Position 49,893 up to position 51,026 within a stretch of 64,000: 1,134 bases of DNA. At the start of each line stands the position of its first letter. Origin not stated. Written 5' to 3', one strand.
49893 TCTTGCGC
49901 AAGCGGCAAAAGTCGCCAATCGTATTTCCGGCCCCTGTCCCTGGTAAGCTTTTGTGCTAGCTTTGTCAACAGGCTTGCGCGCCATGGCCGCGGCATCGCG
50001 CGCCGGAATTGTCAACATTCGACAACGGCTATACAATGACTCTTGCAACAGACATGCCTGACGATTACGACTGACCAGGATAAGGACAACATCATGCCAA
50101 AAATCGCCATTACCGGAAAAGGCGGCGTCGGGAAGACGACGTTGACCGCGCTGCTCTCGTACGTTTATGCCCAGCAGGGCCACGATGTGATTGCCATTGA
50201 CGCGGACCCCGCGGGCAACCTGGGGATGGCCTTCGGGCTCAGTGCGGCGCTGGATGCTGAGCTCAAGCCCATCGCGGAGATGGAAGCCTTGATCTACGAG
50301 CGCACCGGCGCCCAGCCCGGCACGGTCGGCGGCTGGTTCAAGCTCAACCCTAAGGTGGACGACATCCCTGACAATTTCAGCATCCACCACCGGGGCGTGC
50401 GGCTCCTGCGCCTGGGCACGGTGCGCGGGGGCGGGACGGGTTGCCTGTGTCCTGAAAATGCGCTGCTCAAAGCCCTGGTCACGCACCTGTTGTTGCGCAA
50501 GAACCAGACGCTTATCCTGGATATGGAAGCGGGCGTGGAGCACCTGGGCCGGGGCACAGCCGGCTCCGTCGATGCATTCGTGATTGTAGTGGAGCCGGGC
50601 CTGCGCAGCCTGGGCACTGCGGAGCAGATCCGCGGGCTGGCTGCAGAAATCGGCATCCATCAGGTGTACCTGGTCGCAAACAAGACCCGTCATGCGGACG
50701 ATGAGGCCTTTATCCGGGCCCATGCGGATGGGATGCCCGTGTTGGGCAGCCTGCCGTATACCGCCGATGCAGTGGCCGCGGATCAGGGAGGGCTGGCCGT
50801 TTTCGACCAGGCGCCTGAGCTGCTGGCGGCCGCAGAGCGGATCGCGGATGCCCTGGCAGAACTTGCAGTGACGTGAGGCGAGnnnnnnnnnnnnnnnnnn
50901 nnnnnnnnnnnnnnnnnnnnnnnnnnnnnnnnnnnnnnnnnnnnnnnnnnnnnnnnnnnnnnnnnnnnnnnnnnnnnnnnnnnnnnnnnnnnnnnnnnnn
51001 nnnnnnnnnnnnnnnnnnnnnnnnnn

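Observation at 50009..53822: Putative light-responsive regulon: tandem CarH-like B12-MerR photoreceptor genes whose downstream promoters share an operator motif with a Crp/Fnr gene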

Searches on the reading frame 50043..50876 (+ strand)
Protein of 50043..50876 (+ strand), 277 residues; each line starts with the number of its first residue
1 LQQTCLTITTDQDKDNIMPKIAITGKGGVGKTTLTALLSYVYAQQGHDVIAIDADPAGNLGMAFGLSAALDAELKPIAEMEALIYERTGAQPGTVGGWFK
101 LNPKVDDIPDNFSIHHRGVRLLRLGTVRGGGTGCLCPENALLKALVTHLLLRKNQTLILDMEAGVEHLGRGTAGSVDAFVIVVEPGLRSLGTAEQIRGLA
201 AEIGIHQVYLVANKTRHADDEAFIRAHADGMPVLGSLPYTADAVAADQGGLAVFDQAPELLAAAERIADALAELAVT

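Call 3: search_protein_families(library=pfam, proteins=[window:50043-50876:+])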
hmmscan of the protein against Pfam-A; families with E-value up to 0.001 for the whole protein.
window:50043-50876:+ (277 aa): 7 families
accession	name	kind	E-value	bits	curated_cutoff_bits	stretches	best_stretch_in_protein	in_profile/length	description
PF01656.29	CbiA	-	7.3e-17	61.9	25.4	1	22-249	3-121/125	CobQ/CobB/MinD/ParA nucleotide binding domain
PF02374.21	ArsA_ATPase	-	8.7e-10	38.7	24.3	1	21-66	4-49/305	Anion-transporting ATPase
PF13614.12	AAA_31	-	1.1e-09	38.9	27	1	22-68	5-52/177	AAA domain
PF10609.15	ParA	-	2.6e-07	30.8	27.1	1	23-58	9-44/246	NUBPL iron-transfer P-loop NTPase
PF06564.18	CBP_BcsQ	-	3.5e-06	27.1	21.3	1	18-67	1-51/234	Cellulose biosynthesis protein BcsQ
PF00142.24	Fer4_NifH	-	3.1e-05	24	25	1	20-57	2-39/271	4Fe-4S iron sulfur cluster binding proteins, NifH/frxC family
PF20720.3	nSTAND3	-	0.00037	20.7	27.2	1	21-54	20-52/155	Novel STAND NTPase 3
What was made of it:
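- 50094..50876 (+): CooC-family P-loop ATPase (260 aa) with the deviant Walker A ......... and the C-x-C motif (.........); first gene of the cooC-carH1 operon. Pfam CbiA/ArsA_ATPase (call 3).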

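Call 25: search_protein_families(library=ncbifam, proteins=[window:50094-50876:+], max_evalue=0.00001)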
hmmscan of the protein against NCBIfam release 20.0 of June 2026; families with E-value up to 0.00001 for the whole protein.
window:50094-50876:+ (260 aa): 13 families
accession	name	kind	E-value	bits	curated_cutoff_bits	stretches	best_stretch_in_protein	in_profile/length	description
TIGR01969.1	minD_arch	subfamily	1.6e-13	50.4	201.75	1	6-68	6-72/251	cell division ATPase MinD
TIGR01968.1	minD_bact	equivalog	4.1e-13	49.3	212.9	1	7-49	8-51/261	septum site-determining protein MinD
TIGR03371.1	cellulose_yhjQ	equivalog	8.5e-13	48.3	157.85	1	1-52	1-53/246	cellulose biosynthesis protein BcsQ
TIGR00345.1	GET3_arsA_TRC40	subfamily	2e-09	37.4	135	1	6-66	2-60/299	TRC40/GET3/ArsA family transport-energizing ATPase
NF041546.1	ParA_partition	equivalog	6.1e-09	35.7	180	1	7-44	6-43/203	ParA family partition ATPase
TIGR04291.1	arsen_driv_ArsA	equivalog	1.5e-08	33.9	650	1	6-66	8-66/565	arsenical pump-driving ATPase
TIGR03453.1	partition_RepA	equivalog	3.3e-07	29.5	348.45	1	8-56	112-160/387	plasmid partitioning protein RepA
NF041136.1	MrpORP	equivalog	1.2e-06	28.1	450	0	6-41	11-46/365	iron-sulfur cluster carrier protein MrpORP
NF053621.1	ATPseBagBMYCTU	equivalog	1.6e-06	27.5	521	1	6-61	17-71/371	ATPase BagB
TIGR01281.1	DPOR_bchL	equivalog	1.7e-06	27.6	345.15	0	3-42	2-41/268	ferredoxin:protochlorophyllide reductase (ATP-dependent) iron-sulfur ATP-binding protein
NF041417.1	ArsA_halo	exception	2.4e-06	26.5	800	1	6-51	338-383/617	arsenical pump-driving ATPase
TIGR03815.1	CpaE_hom_Actino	equivalog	6.4e-06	25.5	154.45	0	6-56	117-162/340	septum site-determining protein Ssd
NF033200.1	F430_CfbC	exception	7.3e-06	25.5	402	0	3-40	2-39/260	Ni-sirohydrochlorin a,c-diamide reductive cyclase ATP-dependent reductase subunit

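Call 26: search_solved_structures(query=window:50094-50876:+, show_alignments=2, max_evalue=0.00001)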
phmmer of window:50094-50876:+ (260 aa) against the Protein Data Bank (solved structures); distinct sequences matched with E-value up to 0.00001: 10.
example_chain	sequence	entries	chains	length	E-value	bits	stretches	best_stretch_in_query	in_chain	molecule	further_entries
3kje_A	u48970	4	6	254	1.7e-44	155.5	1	3-224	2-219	CO dehydrogenase/acetyl-CoA synthase complex, accessory protein CooC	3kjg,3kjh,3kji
1f48_A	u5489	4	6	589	6.3e-13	52.1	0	2-50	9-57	ARSENITE-TRANSLOCATING ATPASE | ARSENICAL PUMP-DRIVING ATPASE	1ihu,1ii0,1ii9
9nbl_A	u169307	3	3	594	1.6e-11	47.5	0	6-51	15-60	Arsenite transporter ATPase-like protein,arsA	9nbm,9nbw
9nbo_A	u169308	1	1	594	3.6e-10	43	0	6-51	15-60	Arsenite transporter ATPase-like protein,arsA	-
5zme_A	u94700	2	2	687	8.8e-10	41.8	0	4-45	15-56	ATPase ARSA1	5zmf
1hyq_A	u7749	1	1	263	3.1e-08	36.7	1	6-77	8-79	CELL DIVISION INHIBITOR (MIND-1)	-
4v03_A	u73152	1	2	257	5.5e-08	35.9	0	5-62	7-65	SITE-DETERMINING PROTEIN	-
4v02_A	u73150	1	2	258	4.9e-07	32.8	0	5-62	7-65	SITE-DETERMINING PROTEIN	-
2ph1_A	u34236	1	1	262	1.4e-06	31.3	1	6-52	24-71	Nucleotide-binding protein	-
3kb1_A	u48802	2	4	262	3.2e-06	30.1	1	6-51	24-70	Nucleotide-binding protein | Iron-sulfur cluster carrier protein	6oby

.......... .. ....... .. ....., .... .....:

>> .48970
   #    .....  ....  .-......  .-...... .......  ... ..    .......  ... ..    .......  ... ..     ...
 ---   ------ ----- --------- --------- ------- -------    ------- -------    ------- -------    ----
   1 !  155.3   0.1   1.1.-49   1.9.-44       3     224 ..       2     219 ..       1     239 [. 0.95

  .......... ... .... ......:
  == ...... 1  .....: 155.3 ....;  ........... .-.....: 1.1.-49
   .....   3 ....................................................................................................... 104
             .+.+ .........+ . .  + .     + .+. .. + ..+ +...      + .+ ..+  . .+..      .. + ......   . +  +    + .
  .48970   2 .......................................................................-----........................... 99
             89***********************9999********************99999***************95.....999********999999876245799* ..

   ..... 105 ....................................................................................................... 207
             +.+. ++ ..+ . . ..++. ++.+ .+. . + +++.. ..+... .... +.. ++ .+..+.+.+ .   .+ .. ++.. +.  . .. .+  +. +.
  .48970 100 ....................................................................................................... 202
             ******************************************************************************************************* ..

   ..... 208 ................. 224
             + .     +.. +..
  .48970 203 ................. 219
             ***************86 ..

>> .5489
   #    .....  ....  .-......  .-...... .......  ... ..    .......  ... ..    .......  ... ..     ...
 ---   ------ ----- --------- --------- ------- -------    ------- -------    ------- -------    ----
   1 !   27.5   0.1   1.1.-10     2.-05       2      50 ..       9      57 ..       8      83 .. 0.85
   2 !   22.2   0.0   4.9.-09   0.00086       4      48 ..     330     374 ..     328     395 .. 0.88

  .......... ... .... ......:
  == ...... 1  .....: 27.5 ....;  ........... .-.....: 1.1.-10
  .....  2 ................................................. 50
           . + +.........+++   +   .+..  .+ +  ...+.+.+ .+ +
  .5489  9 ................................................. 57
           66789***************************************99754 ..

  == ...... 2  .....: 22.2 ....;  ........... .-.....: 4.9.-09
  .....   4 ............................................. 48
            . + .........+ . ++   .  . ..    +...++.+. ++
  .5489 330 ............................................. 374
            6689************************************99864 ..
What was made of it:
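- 50094..50876 (+): E 1.7e-44 to CooC1 (PDB 3KJE) over residues 3-224, with C-x-C aligned (call 26).
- On CooC (CODH nickel-insertion ATPase): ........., and GCLCPEN aligned to the CooC1 C-x-C (call 26).
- Closest known: Carboxydothermus hydrogenoformans CooC1. Same: Same fold family and length, the deviant Walker A, and the metal-binding C-x-C motif aligned (call 26).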

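Call 45: find_homologous_proteins(query=window:50094-50876:+, max_evalue=1e-30)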
Query window:50094-50876:+ (260 aa): 7981 proteins with E <= 1e-30 among 8000 candidates; the best 120 are listed.
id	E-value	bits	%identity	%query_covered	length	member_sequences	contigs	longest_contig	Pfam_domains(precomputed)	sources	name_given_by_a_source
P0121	2.1e-158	543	96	100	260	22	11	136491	PF10609.16,PF01656.30,PF13614.13,PF06564.19,PF02374.22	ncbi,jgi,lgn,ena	-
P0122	4.4e-147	506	89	100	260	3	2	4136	PF10609.16,PF01656.30,PF13614.13,PF06564.19,PF02374.22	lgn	-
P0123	2.9e-145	500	89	99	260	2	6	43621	PF10609.16,PF01656.30,PF13614.13,PF06564.19,PF02374.22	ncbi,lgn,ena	-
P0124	2.4e-144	497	89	98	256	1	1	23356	PF10609.16,PF01656.30,PF13614.13,PF06564.19,PF02374.22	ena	-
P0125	6.8e-144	496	88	99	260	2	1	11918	PF10609.16,PF01656.30,PF13614.13,PF06564.19,PF02374.22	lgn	-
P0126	6.8e-143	493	86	99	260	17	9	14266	PF10609.16,PF01656.30,PF13614.13,PF06564.19,PF02374.22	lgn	-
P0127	8.6e-143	492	88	98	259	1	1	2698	PF10609.16,PF01656.30,PF13614.13,PF06564.19,PF02374.22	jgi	jgi:CO dehydrogenase maturation factor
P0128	3.1e-142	490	88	98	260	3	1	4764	PF10609.16,PF01656.30,PF13614.13,PF06564.19,PF02374.22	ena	-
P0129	4.6e-142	490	88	98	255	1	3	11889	PF00142.25,PF10609.16,PF01656.30,PF13614.13,PF06564.19,PF02374.22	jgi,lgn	jgi:CO dehydrogenase maturation factor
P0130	5.2e-142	490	89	98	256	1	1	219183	PF10609.16,PF01656.30,PF13614.13,PF06564.19,PF02374.22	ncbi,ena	-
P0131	6.3e-142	489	88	98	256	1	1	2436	PF10609.16,PF01656.30,PF13614.13,PF06564.19,PF02374.22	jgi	jgi:CO dehydrogenase maturation factor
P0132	8.5e-142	489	88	98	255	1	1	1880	PF00142.25,PF10609.16,PF01656.30,PF13614.13,PF06564.19,PF02374.22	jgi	jgi:CO dehydrogenase maturation factor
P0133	9.4e-142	489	88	98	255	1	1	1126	PF00142.25,PF10609.16,PF01656.30,PF13614.13,PF06564.19,PF02374.22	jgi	jgi:CO dehydrogenase maturation factor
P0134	2.2e-141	488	88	98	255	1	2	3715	PF00142.25,PF10609.16,PF01656.30,PF13614.13,PF06564.19,PF02374.22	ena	-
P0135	2.7e-141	487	87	98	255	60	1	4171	PF10609.16,PF01656.30,PF13614.13,PF06564.19,PF02374.22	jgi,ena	-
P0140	8.0e-141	486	89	98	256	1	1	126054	PF10609.16,PF01656.30,PF13614.13,PF06564.19,PF02374.22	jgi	-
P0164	6.5e-138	476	86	93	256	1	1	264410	PF00142.25,PF10609.16,PF01656.30,PF13614.13,PF06564.19,PF02374.22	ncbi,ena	-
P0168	3.1e-137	474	84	98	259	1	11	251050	PF00142.25,PF10609.16,PF01656.30,PF13614.13,PF06564.19,PF02374.22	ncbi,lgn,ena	-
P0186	3.1e-134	464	85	93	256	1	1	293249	PF10609.16,PF01656.30,PF13614.13,PF06564.19,PF02374.22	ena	-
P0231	2.3e-128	445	82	97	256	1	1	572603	PF00142.25,PF10609.16,PF01656.30,PF13614.13,PF06564.19,PF02374.22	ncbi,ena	-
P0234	3.7e-128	444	80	98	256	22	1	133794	PF10609.16,PF01656.30,PF13614.13,PF06564.19,PF02374.22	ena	-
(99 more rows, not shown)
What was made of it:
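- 50094..50876 (+): 78-96% identical in the best 120 database hits (call 45).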

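Call 46: find_encoding_contigs(protein=P0231, flank=6000, max_places=1)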
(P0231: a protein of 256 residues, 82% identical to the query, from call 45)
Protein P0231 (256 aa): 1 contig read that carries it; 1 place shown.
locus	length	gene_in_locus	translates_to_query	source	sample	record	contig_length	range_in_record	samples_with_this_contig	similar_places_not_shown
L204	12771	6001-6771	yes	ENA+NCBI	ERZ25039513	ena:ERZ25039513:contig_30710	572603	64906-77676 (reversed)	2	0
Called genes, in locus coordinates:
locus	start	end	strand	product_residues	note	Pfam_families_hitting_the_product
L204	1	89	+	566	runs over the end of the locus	PF00496:SBP_bac_5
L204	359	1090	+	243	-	PF00528:BPD_transp_1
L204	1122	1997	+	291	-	PF00528:BPD_transp_1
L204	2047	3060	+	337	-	PF01408:GFO_IDH_MocA, PF02894:GFO_IDH_MocA_C, PF22725:GFO_IDH_MocA_C3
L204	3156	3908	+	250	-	PF04909:Amidohydro_2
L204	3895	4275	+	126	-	PF04909:Amidohydro_2 (weak)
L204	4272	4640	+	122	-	PF04909:Amidohydro_2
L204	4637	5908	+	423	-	PF09861:Lar_N, PF21113:LarA_C (faint)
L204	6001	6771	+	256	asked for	PF00142:Fer4_NifH (faint), PF01656:CbiA, PF02374:ArsA_ATPase, PF06564:CBP_BcsQ (weak), PF10609:ParA (faint), PF13614:AAA_31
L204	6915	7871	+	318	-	PF00376:MerR, PF13411:MerR_1, PF02607:B12-binding_2, PF02310:B12-binding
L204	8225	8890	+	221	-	PF00027:cNMP_binding, PF13545:HTH_Crp_2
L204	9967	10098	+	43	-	PF00313:CSD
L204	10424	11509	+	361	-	-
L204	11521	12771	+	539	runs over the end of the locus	PF19568:Spore_III_AA, PF00004:AAA (weak), PF03266:NTPase_1 (faint), PF07728:AAA_5 (faint), PF25516:PTPase, PF01424:R3H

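Call 47: find_encoding_contigs(protein=P0168, flank=6000, max_places=1)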
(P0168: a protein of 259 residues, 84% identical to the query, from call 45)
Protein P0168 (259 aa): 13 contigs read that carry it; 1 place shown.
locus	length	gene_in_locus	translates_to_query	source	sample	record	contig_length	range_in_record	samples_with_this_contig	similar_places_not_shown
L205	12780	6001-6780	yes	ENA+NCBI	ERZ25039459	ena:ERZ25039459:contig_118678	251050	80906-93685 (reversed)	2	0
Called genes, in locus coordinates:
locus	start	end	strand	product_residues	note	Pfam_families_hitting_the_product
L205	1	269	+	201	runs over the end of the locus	PF28005:SCO2322 (weak)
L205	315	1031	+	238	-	PF28005:SCO2322 (weak)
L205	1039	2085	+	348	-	PF02361:CbiQ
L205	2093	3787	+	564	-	PF03193:RsgA_GTPase (faint), PF13191:AAA_16 (faint), PF20703:nSTAND1 (faint), PF00005:ABC_tran, PF01926:MMR_HSR1 (faint), PF02463:SMC_N (faint), PF00005:ABC_tran, PF13304:AAA_21, +8 more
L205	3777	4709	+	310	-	PF12822:ECF_trnsprt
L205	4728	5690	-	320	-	PF00586:AIRS, PF02769:AIRS_C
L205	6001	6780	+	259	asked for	PF00142:Fer4_NifH (faint), PF01656:CbiA, PF02374:ArsA_ATPase, PF06564:CBP_BcsQ (weak), PF10609:ParA (weak), PF13614:AAA_31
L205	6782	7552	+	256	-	-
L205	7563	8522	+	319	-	PF00376:MerR, PF13411:MerR_1, PF02607:B12-binding_2, PF02310:B12-binding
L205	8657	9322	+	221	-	PF00027:cNMP_binding, PF13545:HTH_Crp_2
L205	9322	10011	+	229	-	PF02190:LON_substr_bdg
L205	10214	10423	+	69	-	PF00313:CSD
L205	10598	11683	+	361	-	-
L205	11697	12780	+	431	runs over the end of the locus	PF19568:Spore_III_AA, PF13191:AAA_16 (faint), PF13401:AAA_22 (weak), PF00004:AAA (weak), PF03266:NTPase_1 (faint), PF13238:AAA_18 (weak)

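Call 48: find_encoding_contigs(protein=P0186, flank=6000, max_places=1)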
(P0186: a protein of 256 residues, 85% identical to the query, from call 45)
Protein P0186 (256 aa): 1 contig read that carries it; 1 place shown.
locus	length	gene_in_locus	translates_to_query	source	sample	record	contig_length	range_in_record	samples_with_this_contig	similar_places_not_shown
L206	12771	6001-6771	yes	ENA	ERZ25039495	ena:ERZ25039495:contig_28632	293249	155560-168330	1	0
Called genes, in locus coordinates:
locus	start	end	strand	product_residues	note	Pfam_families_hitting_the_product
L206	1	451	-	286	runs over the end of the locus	PF00781:DAGK_cat, PF19279:YegS_C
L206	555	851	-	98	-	PF00702:Hydrolase (weak), PF13419:HAD_2, PF13242:Hydrolase_like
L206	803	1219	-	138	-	PF13344:Hydrolase_6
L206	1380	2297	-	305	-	PF00586:AIRS, PF02769:AIRS_C (faint)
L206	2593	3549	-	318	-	PF07748:Glyco_hydro_38C, PF17677:Glyco_hydro38C2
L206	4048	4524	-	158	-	PF01074:Glyco_hydro_38N, PF09261:Alpha-mann_mid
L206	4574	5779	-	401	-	PF01074:Glyco_hydro_38N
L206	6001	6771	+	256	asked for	PF01656:CbiA, PF02374:ArsA_ATPase, PF06564:CBP_BcsQ (weak), PF10609:ParA (weak), PF13614:AAA_31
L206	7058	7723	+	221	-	PF00027:cNMP_binding, PF13545:HTH_Crp_2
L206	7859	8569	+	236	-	PF00106:adh_short, PF08659:KR (weak), PF13561:adh_short_C2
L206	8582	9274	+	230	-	PF02190:LON_substr_bdg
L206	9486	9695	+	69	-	PF00313:CSD, PF08206:OB_RNB (faint)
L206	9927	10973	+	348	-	-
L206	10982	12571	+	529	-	PF19568:Spore_III_AA, PF00004:AAA (weak), PF03266:NTPase_1 (faint), PF07728:AAA_5 (faint), PF25516:PTPase, PF01424:R3H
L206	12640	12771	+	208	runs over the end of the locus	PF02223:Thymidylate_kin, PF13521:AAA_28 (faint)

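Call 50: find_encoding_contigs(protein=P0130, flank=4000, max_places=1)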
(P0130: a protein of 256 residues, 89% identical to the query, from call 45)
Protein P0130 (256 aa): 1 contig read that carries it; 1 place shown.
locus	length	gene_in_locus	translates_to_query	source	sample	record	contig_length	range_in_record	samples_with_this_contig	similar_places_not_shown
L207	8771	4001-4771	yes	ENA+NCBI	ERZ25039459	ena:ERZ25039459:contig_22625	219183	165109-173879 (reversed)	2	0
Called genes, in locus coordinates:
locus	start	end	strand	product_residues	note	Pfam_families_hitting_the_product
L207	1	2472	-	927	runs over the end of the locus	PF00690:Cation_ATPase_N, PF00122:E1-E2_ATPase, PF13246:Cation_ATPase, PF00702:Hydrolase, PF00689:Cation_ATPase_C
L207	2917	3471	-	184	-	PF04298:Zn_peptidase_2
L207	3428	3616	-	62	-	PF04298:Zn_peptidase_2 (weak)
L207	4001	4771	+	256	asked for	PF01656:CbiA, PF02374:ArsA_ATPase, PF06564:CBP_BcsQ (weak), PF10609:ParA (weak), PF13614:AAA_31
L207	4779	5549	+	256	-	-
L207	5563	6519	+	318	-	PF00376:MerR, PF13411:MerR_1, PF02607:B12-binding_2, PF02310:B12-binding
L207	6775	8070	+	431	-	PF02388:FemAB, PF13480:Acetyltransf_6, PF02388:FemAB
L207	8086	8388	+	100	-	PF02388:FemAB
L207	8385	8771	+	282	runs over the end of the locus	PF02388:FemAB, PF13480:Acetyltransf_6, PF02388:FemAB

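Call 51: find_encoding_contigs(protein=P0164, flank=4000, max_places=1)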
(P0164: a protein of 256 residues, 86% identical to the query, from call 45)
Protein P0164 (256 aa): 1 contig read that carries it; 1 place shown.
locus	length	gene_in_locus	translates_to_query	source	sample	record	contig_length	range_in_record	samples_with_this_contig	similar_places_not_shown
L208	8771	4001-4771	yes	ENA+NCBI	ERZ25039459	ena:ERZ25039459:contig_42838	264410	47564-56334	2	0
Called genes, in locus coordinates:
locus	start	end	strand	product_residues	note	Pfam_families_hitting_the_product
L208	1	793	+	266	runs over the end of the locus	PF19420:DDAH_eukar (weak), PF02274:ADI (weak)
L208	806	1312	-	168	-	PF18917:LiaI-LiaF-like_TM1 (weak)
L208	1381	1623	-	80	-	PF04024:PspC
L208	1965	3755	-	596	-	PF03109:ABC1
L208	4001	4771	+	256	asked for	PF00142:Fer4_NifH (faint), PF01656:CbiA, PF02374:ArsA_ATPase, PF06564:CBP_BcsQ (weak), PF10609:ParA (weak), PF13614:AAA_31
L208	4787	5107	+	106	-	PF00376:MerR, PF13411:MerR_1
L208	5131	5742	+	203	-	PF02607:B12-binding_2, PF02310:B12-binding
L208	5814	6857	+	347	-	PF00154:RecA_N, PF08423:Rad51, PF06745:ATPase (faint), PF21096:RecA_C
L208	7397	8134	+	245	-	PF21982:RecX_HTH1, PF02631:RecX_HTH2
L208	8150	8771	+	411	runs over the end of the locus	PF12072:RNase_Y_N, PF00013:KH_1, PF01966:HD (weak)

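Call 52: find_encoding_contigs(protein=P0234, flank=4000, max_places=1)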
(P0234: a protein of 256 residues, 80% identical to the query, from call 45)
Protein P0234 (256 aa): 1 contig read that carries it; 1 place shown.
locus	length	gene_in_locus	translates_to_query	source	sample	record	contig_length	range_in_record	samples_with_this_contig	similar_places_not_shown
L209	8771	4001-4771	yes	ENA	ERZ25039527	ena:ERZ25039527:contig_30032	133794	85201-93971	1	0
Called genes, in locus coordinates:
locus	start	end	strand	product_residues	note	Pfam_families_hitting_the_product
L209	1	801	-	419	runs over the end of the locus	PF00483:NTP_transferase, PF12804:NTP_transf_3 (weak), PF00132:Hexapep (faint), PF25087:GMPPB_C (faint), PF24894:Hexapep_GlmU, PF25247:LbH_GLGC (faint)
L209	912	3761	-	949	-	PF00690:Cation_ATPase_N, PF00122:E1-E2_ATPase, PF13246:Cation_ATPase, PF00702:Hydrolase, PF00689:Cation_ATPase_C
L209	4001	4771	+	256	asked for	PF01656:CbiA, PF02374:ArsA_ATPase, PF06564:CBP_BcsQ (weak), PF10609:ParA (faint), PF13614:AAA_31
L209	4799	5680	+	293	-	PF00376:MerR, PF13411:MerR_1, PF02607:B12-binding_2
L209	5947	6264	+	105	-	PF00376:MerR, PF13411:MerR_1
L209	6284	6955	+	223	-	PF02607:B12-binding_2, PF02310:B12-binding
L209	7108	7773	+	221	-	PF00027:cNMP_binding, PF13545:HTH_Crp_2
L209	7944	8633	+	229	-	PF02190:LON_substr_bdg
